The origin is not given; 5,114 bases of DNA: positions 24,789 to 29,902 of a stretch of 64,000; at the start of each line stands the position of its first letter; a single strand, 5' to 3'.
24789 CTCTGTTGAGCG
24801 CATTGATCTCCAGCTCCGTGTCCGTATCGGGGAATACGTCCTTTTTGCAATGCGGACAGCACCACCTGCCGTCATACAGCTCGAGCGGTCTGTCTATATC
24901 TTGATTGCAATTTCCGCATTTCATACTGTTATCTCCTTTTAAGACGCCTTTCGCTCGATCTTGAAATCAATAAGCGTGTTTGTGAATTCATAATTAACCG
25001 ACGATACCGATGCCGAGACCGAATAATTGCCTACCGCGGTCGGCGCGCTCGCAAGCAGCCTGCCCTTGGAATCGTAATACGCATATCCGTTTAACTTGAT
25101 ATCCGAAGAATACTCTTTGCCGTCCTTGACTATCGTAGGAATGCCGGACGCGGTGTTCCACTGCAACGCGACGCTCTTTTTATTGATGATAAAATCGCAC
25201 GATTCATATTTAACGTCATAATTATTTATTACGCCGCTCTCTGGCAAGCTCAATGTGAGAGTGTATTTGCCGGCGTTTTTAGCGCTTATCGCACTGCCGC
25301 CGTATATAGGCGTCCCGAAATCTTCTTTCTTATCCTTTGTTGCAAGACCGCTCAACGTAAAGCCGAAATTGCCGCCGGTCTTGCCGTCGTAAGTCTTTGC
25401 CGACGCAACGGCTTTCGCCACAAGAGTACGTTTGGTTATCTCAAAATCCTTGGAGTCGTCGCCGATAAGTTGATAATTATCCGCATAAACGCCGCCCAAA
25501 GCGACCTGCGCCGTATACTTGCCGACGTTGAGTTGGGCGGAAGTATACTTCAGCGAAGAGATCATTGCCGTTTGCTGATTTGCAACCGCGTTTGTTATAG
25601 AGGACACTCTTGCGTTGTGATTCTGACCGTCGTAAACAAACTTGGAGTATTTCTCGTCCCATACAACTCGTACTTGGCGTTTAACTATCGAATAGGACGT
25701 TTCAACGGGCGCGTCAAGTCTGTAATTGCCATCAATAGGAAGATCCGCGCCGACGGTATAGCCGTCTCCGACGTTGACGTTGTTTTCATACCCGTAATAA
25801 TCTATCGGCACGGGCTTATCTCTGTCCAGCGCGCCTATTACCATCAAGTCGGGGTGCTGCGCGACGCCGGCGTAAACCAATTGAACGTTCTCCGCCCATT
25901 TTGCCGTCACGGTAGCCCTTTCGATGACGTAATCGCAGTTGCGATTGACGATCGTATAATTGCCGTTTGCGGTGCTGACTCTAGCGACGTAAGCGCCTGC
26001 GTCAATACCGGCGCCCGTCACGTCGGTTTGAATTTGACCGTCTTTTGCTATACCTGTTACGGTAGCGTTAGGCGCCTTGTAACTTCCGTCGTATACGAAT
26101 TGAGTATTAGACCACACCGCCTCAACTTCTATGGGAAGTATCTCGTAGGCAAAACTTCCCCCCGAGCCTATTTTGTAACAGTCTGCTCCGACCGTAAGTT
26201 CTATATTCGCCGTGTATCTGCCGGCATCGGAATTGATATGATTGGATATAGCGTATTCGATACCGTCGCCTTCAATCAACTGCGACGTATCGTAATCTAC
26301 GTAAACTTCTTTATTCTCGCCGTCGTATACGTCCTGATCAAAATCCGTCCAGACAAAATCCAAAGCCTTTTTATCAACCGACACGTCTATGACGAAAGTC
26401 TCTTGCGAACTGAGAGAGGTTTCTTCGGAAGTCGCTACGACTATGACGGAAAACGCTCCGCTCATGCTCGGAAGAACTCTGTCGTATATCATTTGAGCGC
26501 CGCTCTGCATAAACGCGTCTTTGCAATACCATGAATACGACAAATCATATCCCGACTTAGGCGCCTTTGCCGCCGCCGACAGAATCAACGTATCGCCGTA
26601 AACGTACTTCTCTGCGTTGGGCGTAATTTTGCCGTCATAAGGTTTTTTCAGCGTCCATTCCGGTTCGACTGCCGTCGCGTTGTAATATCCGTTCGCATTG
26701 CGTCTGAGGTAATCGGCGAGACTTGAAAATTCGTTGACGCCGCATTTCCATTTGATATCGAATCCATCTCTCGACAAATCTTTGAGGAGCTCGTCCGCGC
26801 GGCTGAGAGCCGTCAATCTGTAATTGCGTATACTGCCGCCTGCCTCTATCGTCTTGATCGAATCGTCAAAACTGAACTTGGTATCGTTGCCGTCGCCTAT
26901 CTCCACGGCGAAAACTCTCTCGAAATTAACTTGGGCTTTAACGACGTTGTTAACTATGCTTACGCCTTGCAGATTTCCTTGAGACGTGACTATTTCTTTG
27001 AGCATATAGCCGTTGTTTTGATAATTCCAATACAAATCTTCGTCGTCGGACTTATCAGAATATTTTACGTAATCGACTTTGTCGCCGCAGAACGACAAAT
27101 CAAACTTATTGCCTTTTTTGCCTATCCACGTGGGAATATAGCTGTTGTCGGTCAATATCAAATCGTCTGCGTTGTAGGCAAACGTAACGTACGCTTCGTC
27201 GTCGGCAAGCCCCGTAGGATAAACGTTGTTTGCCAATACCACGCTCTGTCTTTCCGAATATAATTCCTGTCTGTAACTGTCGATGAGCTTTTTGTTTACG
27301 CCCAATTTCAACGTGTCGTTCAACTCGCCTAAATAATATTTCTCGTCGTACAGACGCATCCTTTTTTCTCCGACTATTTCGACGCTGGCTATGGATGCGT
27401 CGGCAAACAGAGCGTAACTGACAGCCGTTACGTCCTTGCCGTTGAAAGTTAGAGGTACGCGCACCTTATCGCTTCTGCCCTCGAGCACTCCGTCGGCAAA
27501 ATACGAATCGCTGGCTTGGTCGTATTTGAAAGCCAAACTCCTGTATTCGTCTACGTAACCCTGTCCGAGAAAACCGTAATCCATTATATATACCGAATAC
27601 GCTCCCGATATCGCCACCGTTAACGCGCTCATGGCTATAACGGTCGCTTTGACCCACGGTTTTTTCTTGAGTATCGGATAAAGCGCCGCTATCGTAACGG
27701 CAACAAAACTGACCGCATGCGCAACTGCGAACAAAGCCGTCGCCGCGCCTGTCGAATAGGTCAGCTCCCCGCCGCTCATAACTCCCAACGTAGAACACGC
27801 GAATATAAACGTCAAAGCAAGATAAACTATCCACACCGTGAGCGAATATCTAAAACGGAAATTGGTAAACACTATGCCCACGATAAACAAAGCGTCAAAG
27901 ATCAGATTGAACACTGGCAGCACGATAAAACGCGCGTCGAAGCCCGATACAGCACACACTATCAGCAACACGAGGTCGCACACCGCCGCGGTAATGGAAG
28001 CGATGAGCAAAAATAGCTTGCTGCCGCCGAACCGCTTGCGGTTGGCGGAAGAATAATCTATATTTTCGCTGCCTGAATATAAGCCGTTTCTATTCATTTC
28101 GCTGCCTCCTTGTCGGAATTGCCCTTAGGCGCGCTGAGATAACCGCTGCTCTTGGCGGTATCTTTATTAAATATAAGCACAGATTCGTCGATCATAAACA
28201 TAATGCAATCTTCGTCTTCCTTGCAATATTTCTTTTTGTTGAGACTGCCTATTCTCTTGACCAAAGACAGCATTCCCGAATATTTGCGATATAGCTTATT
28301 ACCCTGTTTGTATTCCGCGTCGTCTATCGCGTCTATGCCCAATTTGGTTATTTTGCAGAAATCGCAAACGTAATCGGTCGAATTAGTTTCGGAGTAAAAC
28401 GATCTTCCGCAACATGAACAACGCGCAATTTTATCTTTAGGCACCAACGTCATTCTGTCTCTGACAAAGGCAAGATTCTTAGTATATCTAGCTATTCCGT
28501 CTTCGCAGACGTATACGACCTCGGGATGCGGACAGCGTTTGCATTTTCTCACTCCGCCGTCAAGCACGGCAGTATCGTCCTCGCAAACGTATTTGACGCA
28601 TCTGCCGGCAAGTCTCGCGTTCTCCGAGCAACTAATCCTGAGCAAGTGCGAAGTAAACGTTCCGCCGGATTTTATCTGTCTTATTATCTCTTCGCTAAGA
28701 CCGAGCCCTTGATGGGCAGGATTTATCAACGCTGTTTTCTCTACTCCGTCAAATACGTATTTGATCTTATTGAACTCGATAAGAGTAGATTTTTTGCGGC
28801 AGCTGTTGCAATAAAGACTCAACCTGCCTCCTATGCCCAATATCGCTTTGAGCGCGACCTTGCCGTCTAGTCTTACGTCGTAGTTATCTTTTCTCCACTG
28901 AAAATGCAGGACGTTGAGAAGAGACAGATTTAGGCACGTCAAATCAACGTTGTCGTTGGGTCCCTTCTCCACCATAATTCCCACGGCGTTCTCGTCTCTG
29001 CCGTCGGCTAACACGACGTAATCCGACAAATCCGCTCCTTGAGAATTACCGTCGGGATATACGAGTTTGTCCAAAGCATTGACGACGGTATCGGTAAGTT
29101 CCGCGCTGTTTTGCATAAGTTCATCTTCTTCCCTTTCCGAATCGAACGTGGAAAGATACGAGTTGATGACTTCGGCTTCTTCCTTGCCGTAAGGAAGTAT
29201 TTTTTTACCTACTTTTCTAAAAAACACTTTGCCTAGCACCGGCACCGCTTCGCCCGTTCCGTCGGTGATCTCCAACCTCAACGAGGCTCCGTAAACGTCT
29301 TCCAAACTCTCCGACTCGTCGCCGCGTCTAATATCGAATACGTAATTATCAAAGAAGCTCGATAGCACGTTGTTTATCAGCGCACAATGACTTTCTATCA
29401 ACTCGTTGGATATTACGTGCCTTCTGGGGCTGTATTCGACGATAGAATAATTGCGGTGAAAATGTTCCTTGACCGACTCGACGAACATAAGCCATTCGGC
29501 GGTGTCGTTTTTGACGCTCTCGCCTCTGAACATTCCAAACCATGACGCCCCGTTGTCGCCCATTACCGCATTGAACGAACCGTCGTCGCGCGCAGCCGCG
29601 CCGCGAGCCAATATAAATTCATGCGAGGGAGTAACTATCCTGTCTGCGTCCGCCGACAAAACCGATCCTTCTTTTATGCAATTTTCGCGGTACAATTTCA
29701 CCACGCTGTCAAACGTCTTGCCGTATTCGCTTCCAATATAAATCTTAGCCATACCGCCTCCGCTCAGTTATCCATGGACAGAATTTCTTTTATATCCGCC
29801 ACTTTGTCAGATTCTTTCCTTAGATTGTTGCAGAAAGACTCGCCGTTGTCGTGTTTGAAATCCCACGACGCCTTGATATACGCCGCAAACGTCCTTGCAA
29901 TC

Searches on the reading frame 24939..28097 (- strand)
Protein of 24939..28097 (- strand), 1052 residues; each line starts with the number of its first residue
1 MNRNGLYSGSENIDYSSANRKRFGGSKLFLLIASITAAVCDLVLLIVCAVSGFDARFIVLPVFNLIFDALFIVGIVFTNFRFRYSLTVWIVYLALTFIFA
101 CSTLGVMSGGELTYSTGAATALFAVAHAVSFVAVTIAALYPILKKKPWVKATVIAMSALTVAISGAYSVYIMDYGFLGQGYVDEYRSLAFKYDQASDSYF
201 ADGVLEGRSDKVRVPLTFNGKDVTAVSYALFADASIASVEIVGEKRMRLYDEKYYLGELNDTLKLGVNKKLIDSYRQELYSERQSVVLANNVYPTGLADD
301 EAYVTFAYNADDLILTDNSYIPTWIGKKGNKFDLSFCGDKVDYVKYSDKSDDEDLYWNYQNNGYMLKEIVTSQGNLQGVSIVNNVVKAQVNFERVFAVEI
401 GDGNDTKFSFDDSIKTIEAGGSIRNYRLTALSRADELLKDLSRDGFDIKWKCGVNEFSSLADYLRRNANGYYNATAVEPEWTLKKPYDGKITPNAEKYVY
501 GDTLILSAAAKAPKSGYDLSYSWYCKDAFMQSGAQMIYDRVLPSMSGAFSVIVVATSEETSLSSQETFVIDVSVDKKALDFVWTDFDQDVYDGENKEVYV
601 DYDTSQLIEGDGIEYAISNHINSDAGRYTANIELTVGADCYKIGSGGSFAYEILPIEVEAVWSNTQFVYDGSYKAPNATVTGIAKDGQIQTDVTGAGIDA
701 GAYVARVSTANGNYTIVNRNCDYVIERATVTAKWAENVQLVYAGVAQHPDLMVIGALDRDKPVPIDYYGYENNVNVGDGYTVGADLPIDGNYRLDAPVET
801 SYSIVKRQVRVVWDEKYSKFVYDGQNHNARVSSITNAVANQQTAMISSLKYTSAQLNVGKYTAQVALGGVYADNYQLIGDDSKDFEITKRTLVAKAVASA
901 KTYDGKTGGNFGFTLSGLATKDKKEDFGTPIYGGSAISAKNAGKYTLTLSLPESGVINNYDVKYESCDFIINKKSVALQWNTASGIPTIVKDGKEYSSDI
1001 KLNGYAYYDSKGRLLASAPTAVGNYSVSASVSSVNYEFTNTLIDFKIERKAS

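Call 3: search_protein_families(library=pfam, proteins=[window:24939-28097:-], max_evalue=0.01)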
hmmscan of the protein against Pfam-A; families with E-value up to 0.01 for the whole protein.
window:24939-28097:- (1052 aa): 0 families

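Call 5: search_protein_families(library=padloc, proteins=[window:24939-28097:-], max_evalue=0.01)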
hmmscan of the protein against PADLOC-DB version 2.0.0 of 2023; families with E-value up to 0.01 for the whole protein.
window:24939-28097:- (1052 aa): 0 families

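Call 6: search_protein_families(library=ncbifam, proteins=[window:24939-28097:-], max_evalue=0.01)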
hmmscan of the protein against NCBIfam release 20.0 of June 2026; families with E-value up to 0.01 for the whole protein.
window:24939-28097:- (1052 aa): 0 families

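Call 19: search_protein_families(library=pfam, proteins=[window:24939-28097:-], max_evalue=10)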
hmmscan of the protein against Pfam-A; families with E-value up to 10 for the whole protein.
window:24939-28097:- (1052 aa): 3 families
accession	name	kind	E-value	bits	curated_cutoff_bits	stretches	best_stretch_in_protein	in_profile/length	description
PF18887.5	MBG_3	-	0.05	14.1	25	1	1016-1038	38-60/72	MBG domain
PF22058.2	X25_BaPul_like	-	0.26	11.9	27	1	853-885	38-67/87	Pullulanase X25 domain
PF24514.1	SpaA_4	-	1.3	10.3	27.3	1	900-952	4-58/107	Prealbumin-like fold domain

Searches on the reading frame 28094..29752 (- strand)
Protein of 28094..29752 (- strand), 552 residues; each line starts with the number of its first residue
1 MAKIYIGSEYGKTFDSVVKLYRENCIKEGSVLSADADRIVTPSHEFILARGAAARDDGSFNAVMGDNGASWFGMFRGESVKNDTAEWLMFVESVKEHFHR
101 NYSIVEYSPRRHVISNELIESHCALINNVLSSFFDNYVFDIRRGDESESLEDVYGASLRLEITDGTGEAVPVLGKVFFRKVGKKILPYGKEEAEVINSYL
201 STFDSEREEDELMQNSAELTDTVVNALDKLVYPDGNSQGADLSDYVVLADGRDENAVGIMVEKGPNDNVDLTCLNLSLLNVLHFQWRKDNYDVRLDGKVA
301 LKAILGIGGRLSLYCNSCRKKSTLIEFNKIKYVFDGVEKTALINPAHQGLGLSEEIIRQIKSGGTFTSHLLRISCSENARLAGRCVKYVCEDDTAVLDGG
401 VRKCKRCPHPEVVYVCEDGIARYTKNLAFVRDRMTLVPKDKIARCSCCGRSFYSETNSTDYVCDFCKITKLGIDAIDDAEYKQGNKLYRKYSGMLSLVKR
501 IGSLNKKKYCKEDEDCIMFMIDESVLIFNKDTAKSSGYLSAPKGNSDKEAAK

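Call 3: search_protein_families(library=pfam, proteins=[window:28094-29752:-], max_evalue=0.01)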
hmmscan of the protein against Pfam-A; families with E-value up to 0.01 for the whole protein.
window:28094-29752:- (552 aa): 0 families

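Call 5: search_protein_families(library=padloc, proteins=[window:28094-29752:-], max_evalue=0.01)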
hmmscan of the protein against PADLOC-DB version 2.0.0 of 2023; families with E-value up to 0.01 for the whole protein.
window:28094-29752:- (552 aa): 0 families

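Call 6: search_protein_families(library=ncbifam, proteins=[window:28094-29752:-], max_evalue=0.01)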
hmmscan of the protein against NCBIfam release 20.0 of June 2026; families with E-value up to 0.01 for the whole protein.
window:28094-29752:- (552 aa): 0 families

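Call 19: search_protein_families(library=pfam, proteins=[window:28094-29752:-], max_evalue=10)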
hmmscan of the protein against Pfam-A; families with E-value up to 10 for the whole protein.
window:28094-29752:- (552 aa): 0 families
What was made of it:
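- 28094..29752 (-): Gene for a 552-aa Cys-rich protein, found in type-1 systems only. No family hit (calls 3, 19).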
